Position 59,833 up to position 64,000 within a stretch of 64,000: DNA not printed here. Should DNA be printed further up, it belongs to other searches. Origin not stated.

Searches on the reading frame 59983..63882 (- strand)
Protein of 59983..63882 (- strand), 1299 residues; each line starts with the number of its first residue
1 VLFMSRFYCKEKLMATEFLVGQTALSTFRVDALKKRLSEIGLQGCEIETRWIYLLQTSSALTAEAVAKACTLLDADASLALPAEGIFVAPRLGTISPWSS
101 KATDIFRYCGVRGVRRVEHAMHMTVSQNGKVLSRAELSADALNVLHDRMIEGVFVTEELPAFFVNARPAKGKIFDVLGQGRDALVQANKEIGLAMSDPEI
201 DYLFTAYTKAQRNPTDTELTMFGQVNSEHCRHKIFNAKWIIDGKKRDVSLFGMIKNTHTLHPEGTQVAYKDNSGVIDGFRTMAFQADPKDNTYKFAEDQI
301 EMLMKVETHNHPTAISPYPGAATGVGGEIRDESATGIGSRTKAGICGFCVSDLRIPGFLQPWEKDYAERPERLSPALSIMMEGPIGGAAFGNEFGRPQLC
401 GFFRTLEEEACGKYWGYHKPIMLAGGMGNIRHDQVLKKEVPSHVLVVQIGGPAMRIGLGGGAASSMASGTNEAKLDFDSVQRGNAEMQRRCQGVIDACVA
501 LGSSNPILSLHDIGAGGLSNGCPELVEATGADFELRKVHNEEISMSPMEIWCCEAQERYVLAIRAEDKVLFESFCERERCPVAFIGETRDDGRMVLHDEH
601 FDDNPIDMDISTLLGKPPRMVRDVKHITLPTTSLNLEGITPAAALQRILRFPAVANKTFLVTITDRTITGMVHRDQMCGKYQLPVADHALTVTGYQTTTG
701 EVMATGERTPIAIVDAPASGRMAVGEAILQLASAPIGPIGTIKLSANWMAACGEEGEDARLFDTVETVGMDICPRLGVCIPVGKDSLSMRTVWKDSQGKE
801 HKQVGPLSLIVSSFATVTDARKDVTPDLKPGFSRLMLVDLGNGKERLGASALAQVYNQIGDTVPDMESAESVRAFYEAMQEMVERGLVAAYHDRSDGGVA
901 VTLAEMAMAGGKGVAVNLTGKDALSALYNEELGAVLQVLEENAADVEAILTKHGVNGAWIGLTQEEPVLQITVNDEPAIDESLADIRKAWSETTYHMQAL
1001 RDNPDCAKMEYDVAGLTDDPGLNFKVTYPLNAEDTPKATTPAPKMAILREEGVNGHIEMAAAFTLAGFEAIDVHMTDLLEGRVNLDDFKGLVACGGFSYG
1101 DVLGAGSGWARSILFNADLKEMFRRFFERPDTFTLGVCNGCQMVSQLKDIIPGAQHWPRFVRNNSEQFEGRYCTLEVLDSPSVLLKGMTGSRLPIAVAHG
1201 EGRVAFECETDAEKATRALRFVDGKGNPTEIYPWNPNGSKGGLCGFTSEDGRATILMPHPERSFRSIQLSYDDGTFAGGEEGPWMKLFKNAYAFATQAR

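Call 17: search_protein_families(library=pfam, proteins=[window:59983-63882:-])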
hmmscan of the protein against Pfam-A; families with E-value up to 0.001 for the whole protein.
window:59983-63882:- (1299 aa): 5 families
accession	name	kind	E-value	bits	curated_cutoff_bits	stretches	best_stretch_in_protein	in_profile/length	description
PF13507.12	GATase_5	-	1.7e-97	326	27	1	1043-1294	2-259/260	CobB/CobQ-like glutamine amidotransferase domain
PF22689.1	FGAR-AT_PurM_N-like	-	2.3e-70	235.9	27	1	656-815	1-159/160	FGAR-AT PurM_N-like domain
PF02769.27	AIRS_C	-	7.5e-40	137.1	23.1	2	446-597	6-154/156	AIR synthase related protein, C-terminal domain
PF18076.6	FGAR-AT_N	-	4.5e-24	85.1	26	1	50-157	1-108/115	Formylglycinamide ribonucleotide amidotransferase N-terminal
PF18072.6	FGAR-AT_linker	-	4.7e-20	72.3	26.6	1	184-233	1-50/50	Formylglycinamide ribonucleotide amidotransferase linker domain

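Call 74: find_encoding_contigs(protein=window:59983-63882:-, flank=10000, max_places=3)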
Protein window:59983-63882:- (1299 aa): no gene with exactly this product is on record in the collection.
